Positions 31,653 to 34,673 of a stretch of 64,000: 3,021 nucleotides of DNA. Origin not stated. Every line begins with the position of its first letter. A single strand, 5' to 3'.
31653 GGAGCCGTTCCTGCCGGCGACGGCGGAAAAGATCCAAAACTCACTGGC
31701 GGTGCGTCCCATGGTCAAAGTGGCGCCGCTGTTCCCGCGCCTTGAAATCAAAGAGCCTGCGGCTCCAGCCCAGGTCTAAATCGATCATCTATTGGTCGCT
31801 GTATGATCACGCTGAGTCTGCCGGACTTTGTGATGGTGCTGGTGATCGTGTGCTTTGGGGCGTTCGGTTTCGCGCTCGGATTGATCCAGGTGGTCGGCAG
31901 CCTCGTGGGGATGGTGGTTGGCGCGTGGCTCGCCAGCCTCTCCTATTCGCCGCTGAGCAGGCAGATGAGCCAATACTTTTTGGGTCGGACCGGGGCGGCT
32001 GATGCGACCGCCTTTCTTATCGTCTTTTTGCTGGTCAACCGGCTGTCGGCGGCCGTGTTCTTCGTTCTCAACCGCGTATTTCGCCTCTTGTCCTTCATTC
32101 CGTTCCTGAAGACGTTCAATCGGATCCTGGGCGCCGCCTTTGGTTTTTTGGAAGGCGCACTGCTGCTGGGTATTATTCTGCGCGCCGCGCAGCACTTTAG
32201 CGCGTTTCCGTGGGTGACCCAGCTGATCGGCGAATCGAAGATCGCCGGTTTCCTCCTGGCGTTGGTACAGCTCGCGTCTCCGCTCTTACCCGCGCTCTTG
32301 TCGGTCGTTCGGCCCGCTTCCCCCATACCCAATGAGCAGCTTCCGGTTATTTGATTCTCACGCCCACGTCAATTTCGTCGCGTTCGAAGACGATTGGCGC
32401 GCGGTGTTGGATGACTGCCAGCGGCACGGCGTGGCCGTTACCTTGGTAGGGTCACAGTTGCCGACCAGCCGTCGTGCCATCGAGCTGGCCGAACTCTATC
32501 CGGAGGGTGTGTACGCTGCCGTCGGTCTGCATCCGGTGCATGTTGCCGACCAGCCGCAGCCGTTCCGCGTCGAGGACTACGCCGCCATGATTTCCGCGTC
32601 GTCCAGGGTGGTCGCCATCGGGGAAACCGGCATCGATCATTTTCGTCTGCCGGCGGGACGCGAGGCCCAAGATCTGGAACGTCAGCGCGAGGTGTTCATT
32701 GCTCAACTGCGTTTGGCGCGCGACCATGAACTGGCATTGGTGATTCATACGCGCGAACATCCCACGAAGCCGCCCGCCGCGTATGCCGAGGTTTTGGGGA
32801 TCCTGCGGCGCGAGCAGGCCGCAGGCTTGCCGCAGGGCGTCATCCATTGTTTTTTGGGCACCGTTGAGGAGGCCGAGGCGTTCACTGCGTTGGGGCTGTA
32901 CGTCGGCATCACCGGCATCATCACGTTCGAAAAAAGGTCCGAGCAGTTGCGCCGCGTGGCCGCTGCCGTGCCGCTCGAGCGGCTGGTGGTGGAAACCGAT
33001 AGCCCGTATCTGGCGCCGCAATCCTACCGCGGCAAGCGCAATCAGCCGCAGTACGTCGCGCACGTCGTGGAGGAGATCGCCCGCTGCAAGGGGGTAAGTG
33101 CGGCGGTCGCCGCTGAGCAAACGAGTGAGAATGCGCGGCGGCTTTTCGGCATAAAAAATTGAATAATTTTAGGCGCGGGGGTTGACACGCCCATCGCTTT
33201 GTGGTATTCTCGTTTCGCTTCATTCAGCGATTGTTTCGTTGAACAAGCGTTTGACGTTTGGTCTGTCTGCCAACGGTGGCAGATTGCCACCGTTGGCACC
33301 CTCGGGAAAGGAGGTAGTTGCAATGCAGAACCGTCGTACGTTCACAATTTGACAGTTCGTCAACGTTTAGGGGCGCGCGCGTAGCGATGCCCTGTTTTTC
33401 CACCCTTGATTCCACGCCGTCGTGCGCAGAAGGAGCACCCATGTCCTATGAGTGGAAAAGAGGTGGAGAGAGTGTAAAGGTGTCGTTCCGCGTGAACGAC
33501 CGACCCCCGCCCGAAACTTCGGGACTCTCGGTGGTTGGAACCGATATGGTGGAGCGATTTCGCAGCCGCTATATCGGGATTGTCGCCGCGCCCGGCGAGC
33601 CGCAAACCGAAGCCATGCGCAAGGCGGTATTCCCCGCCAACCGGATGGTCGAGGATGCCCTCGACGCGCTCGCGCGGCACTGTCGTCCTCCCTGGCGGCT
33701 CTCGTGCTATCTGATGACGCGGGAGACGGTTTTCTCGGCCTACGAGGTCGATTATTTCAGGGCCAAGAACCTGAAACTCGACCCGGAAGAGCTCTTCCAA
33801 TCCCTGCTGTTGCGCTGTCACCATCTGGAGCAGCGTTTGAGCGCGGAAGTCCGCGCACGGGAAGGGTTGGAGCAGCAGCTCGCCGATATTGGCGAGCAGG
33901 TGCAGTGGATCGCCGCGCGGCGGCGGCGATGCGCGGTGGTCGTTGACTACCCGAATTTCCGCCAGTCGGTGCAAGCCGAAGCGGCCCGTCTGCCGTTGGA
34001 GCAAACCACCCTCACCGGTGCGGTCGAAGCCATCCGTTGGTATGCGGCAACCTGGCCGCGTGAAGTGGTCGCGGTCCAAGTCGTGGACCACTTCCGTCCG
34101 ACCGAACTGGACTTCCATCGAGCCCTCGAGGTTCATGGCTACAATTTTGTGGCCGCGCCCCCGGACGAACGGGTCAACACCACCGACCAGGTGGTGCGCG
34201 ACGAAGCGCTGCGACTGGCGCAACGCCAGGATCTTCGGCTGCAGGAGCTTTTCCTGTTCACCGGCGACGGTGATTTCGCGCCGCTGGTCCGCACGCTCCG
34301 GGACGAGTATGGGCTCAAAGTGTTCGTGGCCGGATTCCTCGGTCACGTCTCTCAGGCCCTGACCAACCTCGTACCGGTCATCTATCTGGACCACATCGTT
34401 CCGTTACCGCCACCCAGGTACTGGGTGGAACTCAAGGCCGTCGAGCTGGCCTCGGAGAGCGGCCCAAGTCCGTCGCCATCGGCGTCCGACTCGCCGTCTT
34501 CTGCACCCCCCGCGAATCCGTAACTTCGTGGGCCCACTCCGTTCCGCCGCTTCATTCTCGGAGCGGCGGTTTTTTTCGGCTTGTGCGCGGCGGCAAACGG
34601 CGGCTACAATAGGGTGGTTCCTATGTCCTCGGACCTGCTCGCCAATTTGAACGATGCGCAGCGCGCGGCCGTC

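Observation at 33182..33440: Structured 5' leader: promoter, 31-bp perfect palindrome, 9-codon uORF and terminator-like hairpin before an NYN-domain gene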

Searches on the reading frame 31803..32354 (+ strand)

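Call 10: search_protein_families(library=pfam, proteins=[window:31803-32354:+], max_evalue=0.01)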
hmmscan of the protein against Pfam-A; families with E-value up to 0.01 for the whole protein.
window:31803-32354:+ (183 aa): 1 family
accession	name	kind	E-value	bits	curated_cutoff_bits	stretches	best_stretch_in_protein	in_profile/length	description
PF02674.22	Colicin_V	-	4.7e-20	72.5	29.3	1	8-153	2-141/144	Colicin V production protein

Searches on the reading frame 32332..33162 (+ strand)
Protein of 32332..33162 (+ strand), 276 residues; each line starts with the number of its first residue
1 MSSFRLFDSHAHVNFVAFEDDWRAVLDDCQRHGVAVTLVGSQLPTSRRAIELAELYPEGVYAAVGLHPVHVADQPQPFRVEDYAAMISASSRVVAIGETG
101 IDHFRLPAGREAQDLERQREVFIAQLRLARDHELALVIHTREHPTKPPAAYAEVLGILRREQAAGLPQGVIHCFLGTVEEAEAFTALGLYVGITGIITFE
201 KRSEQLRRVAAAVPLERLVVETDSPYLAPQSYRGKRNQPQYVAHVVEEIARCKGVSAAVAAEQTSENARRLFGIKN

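Call 10: search_protein_families(library=pfam, proteins=[window:32332-33162:+], max_evalue=0.01)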
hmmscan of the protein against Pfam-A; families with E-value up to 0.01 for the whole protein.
window:32332-33162:+ (276 aa): 1 family
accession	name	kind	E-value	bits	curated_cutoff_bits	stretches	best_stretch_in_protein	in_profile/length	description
PF01026.27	TatD_DNase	-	1.7e-74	250.9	27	1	7-273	1-253/253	TatD related DNase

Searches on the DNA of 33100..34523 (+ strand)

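Call 4: search_rna_families(source=window, start=33100, end=33520, threshold=evalue, max_evalue=10, show_alignments=3)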
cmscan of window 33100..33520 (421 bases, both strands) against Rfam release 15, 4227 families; matches with E-value up to 10: 3.
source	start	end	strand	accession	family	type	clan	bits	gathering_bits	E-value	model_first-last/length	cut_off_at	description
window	33268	33298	+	RF03571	mir-734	Gene; miRNA;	-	16.8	100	2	1-93/93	no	mir-734 microRNA precursor family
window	33269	33295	-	RF03369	mir-2217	Gene; miRNA;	-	14.5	60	4.2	1-62/62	no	mir-2217 microRNA precursor family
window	33103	33118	+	RF01129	sR44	Gene; snRNA; snoRNA; CD-box;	-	13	45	1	40-55/55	no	Small nucleolar RNA sR44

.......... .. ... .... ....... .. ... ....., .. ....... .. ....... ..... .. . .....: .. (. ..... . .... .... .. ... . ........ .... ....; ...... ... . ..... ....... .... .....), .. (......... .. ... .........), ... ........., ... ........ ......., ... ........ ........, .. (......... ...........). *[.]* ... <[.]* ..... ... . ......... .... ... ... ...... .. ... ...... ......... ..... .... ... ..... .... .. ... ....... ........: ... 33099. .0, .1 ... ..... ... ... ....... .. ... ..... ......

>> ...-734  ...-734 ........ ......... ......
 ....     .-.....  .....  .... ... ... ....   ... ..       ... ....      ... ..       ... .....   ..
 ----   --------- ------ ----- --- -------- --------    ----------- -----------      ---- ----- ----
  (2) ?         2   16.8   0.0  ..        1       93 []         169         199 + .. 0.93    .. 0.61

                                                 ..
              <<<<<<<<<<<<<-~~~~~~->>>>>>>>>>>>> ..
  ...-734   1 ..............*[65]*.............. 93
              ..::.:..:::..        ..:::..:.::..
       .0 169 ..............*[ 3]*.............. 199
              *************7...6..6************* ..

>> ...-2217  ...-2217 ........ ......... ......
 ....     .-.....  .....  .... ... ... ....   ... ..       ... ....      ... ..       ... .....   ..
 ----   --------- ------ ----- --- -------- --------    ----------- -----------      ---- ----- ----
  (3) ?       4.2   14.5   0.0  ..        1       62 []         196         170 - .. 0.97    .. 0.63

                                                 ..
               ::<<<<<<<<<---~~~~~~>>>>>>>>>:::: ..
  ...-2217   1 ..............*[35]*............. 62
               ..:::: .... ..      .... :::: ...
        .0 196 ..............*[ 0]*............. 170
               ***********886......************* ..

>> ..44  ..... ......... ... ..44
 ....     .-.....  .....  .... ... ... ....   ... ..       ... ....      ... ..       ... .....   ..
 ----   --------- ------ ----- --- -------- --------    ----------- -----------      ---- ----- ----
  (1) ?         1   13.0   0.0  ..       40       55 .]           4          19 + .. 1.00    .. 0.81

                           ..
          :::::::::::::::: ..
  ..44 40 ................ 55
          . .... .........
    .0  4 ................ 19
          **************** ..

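Call 89: search_rna_families(sources=[L001, L002, L003, L004, L005, L006, L007, L008, L009], threshold=evalue, max_evalue=0.1)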
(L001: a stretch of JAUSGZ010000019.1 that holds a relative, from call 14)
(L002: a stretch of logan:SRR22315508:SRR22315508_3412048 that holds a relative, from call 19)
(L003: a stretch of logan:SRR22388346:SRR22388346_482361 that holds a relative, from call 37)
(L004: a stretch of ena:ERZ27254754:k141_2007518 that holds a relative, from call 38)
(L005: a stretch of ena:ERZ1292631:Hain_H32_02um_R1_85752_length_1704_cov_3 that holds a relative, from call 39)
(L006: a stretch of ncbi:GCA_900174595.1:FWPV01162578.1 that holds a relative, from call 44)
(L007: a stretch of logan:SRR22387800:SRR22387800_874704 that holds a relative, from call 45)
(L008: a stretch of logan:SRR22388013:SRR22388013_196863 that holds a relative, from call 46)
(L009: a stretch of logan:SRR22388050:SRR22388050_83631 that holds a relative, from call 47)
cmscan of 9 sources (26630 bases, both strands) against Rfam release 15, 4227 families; matches with E-value up to 0.1: 0.
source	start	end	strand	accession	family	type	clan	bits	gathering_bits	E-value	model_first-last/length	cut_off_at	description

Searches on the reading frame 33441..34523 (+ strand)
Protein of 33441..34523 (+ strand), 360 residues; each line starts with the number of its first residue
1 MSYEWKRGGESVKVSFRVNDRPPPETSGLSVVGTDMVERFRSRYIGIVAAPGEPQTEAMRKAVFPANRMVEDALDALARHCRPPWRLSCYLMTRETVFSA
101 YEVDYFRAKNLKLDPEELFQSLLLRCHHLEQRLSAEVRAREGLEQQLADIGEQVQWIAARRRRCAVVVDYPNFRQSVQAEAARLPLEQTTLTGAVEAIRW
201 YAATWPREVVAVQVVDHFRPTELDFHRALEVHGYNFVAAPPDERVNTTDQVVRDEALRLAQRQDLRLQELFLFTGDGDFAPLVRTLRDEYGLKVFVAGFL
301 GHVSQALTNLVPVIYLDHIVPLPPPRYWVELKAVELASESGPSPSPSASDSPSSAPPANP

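Call 10: search_protein_families(library=pfam, proteins=[window:33441-34523:+], max_evalue=0.01)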
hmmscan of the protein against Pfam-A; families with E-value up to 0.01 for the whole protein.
window:33441-34523:+ (360 aa): 1 family
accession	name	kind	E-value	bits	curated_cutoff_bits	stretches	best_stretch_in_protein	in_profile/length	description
PF01936.24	NYN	-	1.1e-09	39.4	24.2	1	164-309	2-136/145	NYN domain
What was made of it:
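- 33441..34523 (+): Regulated gene: a 360-aa protein with an N-terminal domain of unknown function (about 1-105), a long helix (115-159) and a C-terminal NYN (PIN-like) domain. Pfam NYN (call 10).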

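Call 14: find_related_loci(query=window:33441-34523:+, collection=genome_contigs, flank=3000)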
Query window:33441-34523:+ (360 aa) in genome_contigs; peptide patterns used: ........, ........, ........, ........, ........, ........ (x = any residue, [..] = any of these).
58 stretches matched a pattern; 1 encode a relative of the query (tblastn E <= 1e-3); 1 distinct loci.
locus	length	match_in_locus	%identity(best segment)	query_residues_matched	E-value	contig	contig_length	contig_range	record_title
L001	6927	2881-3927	93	1-349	0e+0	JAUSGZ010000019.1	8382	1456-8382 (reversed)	MAG: bacterium isolate E14_metabat.bin.16 E14_k141_1662920, whole genome shotgun sequence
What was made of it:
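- Tried and rejected: The genome_contigs scan gave one locus, L001 (call 14).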

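Call 17: find_homologous_proteins(query=window:33441-34523:+)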
Query window:33441-34523:+ (360 aa): 2 proteins with E <= 0.001 among 8000 candidates.
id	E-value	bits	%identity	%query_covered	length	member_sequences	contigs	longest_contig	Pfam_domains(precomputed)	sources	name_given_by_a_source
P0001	2.2e-240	815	100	100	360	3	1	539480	PF01936.25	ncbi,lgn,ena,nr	ncbi:MAG: hypothetical protein G01um101431_46 [Parcubacteria group bacterium Gr01-1014_31]|nr:MAG: h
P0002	2.5e-76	275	41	100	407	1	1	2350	PF01936.25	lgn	-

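Call 19: find_encoding_contigs(protein=P0002, flank=5000)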
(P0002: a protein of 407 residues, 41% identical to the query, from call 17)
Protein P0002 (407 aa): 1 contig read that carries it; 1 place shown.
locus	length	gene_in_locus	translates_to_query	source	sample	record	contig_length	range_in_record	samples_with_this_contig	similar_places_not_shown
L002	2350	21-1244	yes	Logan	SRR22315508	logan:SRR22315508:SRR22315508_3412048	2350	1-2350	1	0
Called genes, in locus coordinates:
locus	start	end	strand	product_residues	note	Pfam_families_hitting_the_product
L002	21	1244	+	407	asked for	PF01936:NYN (weak)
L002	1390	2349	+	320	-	?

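Call 25: find_homologous_proteins(query=window:33441-34445:+, max_evalue=0.001)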
Query window:33441-34445:+ (335 aa): 2 proteins with E <= 0.001 among 8000 candidates.
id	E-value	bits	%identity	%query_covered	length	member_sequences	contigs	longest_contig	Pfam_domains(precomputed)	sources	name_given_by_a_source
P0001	1.4e-223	759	100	100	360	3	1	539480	PF01936.25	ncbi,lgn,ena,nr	ncbi:MAG: hypothetical protein G01um101431_46 [Parcubacteria group bacterium Gr01-1014_31]|nr:MAG: h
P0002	9.5e-75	270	42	99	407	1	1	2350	PF01936.25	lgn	-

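Call 31: search_protein_representatives(protein=window:33441-34445:+)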
Query: 335 residues. Proteins with E-value up to 0.001 (for the whole library): 17; up to 1e-10: 5; up to 1e-30: 3. The best 17 are listed.
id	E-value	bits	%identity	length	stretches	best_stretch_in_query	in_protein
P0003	7.5e-87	308.1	50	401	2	140-331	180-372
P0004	9.8e-76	271.5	98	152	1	210-335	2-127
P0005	2.5e-49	184.8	37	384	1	18-331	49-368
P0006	8.8e-18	81.1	32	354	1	20-299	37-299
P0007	3.7e-15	72.4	32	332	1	28-307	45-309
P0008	3.3e-09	52.9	31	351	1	30-309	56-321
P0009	3.8e-07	46.1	32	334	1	11-299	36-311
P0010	7.3e-07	45.2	29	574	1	3-296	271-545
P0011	2.3e-06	43.6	29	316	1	13-307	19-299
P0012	6.5e-06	42.1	30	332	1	42-298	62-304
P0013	5.6e-05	39.0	34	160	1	213-312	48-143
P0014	7.8e-05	38.5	27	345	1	35-321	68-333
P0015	1.7e-04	37.4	30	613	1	52-301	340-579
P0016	2.7e-04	36.8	29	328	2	205-309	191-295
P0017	2.8e-04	36.7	34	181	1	214-311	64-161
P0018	3.9e-04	36.2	26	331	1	21-305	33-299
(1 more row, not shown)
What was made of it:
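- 33441..34523 (+): The family is rare: 17 representatives at E <= 1e-3 among 1.84 billion (call 31).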

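Call 35: find_related_loci(query=A4, collection=metagenome_contigs, flank=2500)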
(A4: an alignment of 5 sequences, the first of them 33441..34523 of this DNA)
Query A4 (360 aa) in metagenome_contigs; peptide patterns used: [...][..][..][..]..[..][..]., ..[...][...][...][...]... (x = any residue, [..] = any of these).
600 stretches matched a pattern, but none encodes a relative of the query by tblastn (E <= 1e-3).

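Call 36: find_homologous_proteins(query=A3, max_evalue=0.001)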
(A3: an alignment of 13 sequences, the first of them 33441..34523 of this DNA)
Query A3 (13 sequences) (360 aa, profile of the alignment): 2 proteins with E <= 0.001 among 8000 candidates.
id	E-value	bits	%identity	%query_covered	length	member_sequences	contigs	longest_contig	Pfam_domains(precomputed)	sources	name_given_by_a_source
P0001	1.4e-113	397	100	100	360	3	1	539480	PF01936.25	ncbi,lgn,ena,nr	ncbi:MAG: hypothetical protein G01um101431_46 [Parcubacteria group bacterium Gr01-1014_31]|nr:MAG: h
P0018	2.8e-107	377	23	77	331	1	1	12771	PF01936.25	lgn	-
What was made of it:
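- Tried and rejected: Three word-indexed protein searches gave only P0001, P0002 and P0018 (calls 17, 25, 36).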

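Call 37: find_encoding_contigs(protein=P0018, flank=3000)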
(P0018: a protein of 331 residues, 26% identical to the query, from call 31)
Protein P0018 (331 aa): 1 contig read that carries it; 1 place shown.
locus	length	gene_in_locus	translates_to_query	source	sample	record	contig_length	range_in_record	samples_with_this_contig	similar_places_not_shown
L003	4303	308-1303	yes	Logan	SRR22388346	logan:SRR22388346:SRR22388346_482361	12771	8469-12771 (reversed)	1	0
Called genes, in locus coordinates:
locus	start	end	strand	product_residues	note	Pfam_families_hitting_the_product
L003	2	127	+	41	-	?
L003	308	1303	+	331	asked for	PF01936:NYN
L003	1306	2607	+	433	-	-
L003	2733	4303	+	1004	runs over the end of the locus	PF00580:UvrD-helicase, PF01443:Viral_helicase1 (faint), PF13245:AAA_19, PF13604:AAA_30 (faint), PF13361:UvrD_C, PF13538:UvrD_C_2 (faint), PF12705:PDDEXK_1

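Call 38: find_encoding_contigs(protein=P0003, flank=3000)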
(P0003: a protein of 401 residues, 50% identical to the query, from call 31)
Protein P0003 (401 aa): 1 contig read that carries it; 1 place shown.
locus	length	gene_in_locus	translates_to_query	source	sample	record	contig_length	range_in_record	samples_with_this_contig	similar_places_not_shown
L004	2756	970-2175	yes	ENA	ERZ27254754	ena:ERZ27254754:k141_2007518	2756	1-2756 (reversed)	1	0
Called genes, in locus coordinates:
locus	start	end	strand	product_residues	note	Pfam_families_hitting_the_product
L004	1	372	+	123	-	?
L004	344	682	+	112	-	-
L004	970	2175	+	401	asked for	-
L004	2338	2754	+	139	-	?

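Call 39: find_encoding_contigs(protein=P0005, flank=3000)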
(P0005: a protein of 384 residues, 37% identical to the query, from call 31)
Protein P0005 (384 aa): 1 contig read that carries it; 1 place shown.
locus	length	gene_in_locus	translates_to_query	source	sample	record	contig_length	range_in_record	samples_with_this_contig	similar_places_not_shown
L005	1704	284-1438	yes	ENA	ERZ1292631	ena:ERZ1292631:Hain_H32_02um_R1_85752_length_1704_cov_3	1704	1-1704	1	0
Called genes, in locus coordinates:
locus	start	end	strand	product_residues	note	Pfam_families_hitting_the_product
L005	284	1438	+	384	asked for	PF01936:NYN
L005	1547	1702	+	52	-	?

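Call 44: find_encoding_contigs(protein=P0006, flank=2000, max_places=2)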
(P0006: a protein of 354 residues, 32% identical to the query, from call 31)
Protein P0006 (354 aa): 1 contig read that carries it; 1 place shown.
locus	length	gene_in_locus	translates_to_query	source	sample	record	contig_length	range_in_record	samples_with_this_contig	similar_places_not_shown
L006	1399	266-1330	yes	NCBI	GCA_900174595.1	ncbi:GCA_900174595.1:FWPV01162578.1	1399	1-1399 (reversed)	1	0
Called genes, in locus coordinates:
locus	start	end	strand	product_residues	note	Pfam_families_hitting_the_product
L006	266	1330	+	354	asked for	PF01936:NYN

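Call 45: find_encoding_contigs(protein=P0007, flank=2000, max_places=2)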
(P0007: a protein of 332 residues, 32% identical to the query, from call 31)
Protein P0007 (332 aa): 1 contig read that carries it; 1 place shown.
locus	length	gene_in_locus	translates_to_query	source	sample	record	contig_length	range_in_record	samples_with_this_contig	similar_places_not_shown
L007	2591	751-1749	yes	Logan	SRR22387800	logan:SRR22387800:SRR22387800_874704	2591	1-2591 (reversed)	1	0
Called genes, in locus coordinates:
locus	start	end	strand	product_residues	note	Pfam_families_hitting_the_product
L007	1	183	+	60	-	?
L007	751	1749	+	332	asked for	PF01936:NYN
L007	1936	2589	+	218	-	?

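Call 46: find_encoding_contigs(protein=P0008, flank=2000, max_places=2)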
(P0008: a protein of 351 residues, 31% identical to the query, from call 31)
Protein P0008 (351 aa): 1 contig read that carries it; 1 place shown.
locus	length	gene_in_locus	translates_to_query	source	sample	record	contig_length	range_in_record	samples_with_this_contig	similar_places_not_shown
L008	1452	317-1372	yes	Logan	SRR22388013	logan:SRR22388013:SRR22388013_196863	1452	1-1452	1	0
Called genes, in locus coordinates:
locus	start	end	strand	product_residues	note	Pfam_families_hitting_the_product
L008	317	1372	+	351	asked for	PF01936:NYN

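Call 47: find_encoding_contigs(protein=P0011, flank=2000, max_places=2)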
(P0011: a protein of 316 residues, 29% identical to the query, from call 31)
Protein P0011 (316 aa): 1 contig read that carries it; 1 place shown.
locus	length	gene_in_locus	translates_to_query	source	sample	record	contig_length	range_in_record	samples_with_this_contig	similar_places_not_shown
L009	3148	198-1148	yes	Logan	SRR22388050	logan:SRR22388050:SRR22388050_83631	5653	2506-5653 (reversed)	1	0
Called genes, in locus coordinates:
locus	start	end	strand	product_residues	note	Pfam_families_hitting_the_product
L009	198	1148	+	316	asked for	PF01936:NYN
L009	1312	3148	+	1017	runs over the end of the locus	PF00580:UvrD-helicase, PF01443:Viral_helicase1 (faint), PF13245:AAA_19, PF13604:AAA_30 (faint), PF13361:UvrD_C, PF13538:UvrD_C_2 (faint), PF12705:PDDEXK_1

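Call 55: search_protein_families(library=padloc, proteins=[window:33441-34523:+], max_evalue=0.01)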
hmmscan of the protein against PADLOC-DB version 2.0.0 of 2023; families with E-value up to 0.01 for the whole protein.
window:33441-34523:+ (360 aa): 1 family
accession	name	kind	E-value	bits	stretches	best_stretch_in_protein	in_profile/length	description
PDLC01154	NYN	-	0.00024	18.6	1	216-319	194-298/310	"LabA-like protein, NYN family nuclease"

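Call 63: predict_structure(alignment_id=A6)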
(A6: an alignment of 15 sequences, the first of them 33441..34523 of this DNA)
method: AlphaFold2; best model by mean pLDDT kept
length: 360 residues; sequences in the alignment: 15
mean_pLDDT: 79.8   pTM: 0.54
mean pLDDT of the five models: 79.8, 77.5, 77.5, 77.4, 74.8
residues with pLDDT >= 90: 139; 70-90: 127; 50-70: 56; < 50: 38
segments of 3 or more residues with pLDDT < 50: 1-4, 26-39, 343-360
pLDDT, mean of each block of 10 residues (from residue 1): 50 89 51 43 84 61 89 91 90 86 77 73 83 82 83 74 94 91 74 90 86 95 91 94 84 98 95 95 97 94 94 80 63 61 48 42
secondary structure, 60 per line:
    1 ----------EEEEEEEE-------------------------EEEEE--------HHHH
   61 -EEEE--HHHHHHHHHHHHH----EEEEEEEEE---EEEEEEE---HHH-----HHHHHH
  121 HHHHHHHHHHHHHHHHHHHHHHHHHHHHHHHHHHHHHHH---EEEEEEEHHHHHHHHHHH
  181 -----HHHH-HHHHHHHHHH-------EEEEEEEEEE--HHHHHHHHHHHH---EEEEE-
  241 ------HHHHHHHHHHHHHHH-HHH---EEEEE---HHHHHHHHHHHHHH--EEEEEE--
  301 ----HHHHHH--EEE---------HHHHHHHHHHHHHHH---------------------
elements in order: E11-18 E44-48 H57-60 E62-65 H68-80 E85-93 E97-103 H115-159 E163-169 H170-180 H186-189 H191-200 E208-217 H220-231 E235-239 H247-261 E269-273 H277-290 E293-298 H305-310 E313-315 H325-339
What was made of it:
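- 33452..33471 (+): C: purine tract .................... in codons 4-11 of NYN (two GUGGA repeats). It forms the 3' strand of the bracketing helix. Residues 1-4 of this N-terminal tail have pLDDT below 50, and the first 10-residue block averages 50 (call 63).
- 33441..34523 (+): AF2 model with mean pLDDT 79.8 (call 63).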

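Call 69: fold_search(model_id=the predicted structure, library=pdb)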
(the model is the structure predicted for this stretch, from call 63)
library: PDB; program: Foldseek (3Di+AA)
matches with E <= 10: 1460; with E <= 0.001: 6
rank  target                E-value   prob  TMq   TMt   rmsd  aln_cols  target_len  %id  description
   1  2qip                  1.5e-09  1.00  0.35  0.73   3.8       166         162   25  Crystal structure of a protein of unknown function VPA0982 from Vibrio parahaemolyticus RIMD 2210633 (released 2007-07-24)
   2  6fdl_B                2.0e-06  1.00  0.34  0.75   3.9       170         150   17  Crystal structure of the NYN domain of human MARF1 (released 2018-11-07)
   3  5yaa_C                5.7e-06  1.00  0.35  0.76   4.1       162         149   15  Crystal structure of Marf1 NYN domain from Mus musculus (released 2018-10-03)
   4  5yaa_D                3.4e-05  1.00  0.32  0.71   4.8       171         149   14  Crystal structure of Marf1 NYN domain from Mus musculus (released 2018-10-03)
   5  6fdl_A                3.6e-05  1.00  0.33  0.73   4.0       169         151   17  Crystal structure of the NYN domain of human MARF1 (released 2018-11-07)
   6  5yaa_A                5.3e-05  1.00  0.34  0.75   4.0       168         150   15  Crystal structure of Marf1 NYN domain from Mus musculus (released 2018-10-03)
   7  6u68_A                6.1e-03  0.96  0.22  0.25  18.6       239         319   10  Calcium-bound MthK open-inactivated state 1 (released 2020-03-25)
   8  6lg0_B                7.3e-03  0.97  0.22  0.18   5.9       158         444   11  Crystal structure of SbCGTa in complex with UDP (released 2020-11-18)
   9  9jzp_A                8.3e-03  0.95  0.24  0.31   8.6       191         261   14  Crystal structure of Nir2 C-terminal domain (released 2025-10-15)
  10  8znm_A                1.4e-02  0.93  0.21  0.17   7.0       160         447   10  CRYSTAL STRUCTURE OF DI-C-GLYCOSYLTRANSFERASE GGCGT MUTANT IN COMPLEX WITH UDP-GLC (released 2025-06-04)
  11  9ef0                  1.5e-02  0.47  0.16  0.11  15.0       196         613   10  EM structure of cytochrome P450 reductase (released 2024-12-04)
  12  3glk                  1.6e-02  0.93  0.21  0.17   5.8       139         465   12  The biotin carboxylase (BC) domain of human Acetyl-CoA Carboxylase 2 (ACC2) (released 2009-03-24)
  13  9iw1_A                2.0e-02  0.87  0.26  0.35  10.2       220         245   15  wild type NMN/NaMN adenylyltransferase from Chaetomium thermophilum (released 2025-06-25)
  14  8il0                  2.4e-02  0.87  0.24  0.21   7.6       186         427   16  Crystal structure of LmbT from Streptomyces lincolnensis NRRL ISP-5355 (released 2023-09-20)
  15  4yrb_D                2.4e-02  0.80  0.20  0.29   6.8       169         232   14  mouse TDH mutant R180K with NAD+ bound (released 2016-02-03)
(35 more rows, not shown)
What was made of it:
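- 33441..34523 (+): Foldseek hits to VPA0982 (2qip) and the MARF1 NYN domain (call 69).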

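Call 80: find_related_loci(query=A4, collection=viral_contigs, flank=1500)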
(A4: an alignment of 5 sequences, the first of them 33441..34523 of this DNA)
Query A4 (360 aa) in viral_contigs; peptide patterns used: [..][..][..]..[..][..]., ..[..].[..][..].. (x = any residue, [..] = any of these).
58 stretches matched a pattern; 1 encode a relative of the query (tblastn E <= 1e-3); 1 distinct loci.
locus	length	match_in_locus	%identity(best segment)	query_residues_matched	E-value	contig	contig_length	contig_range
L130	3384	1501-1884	26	160-287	2e-8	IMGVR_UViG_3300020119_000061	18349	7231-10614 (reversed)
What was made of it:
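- Tried and rejected: The scan gave only a generic NYN (call 80).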
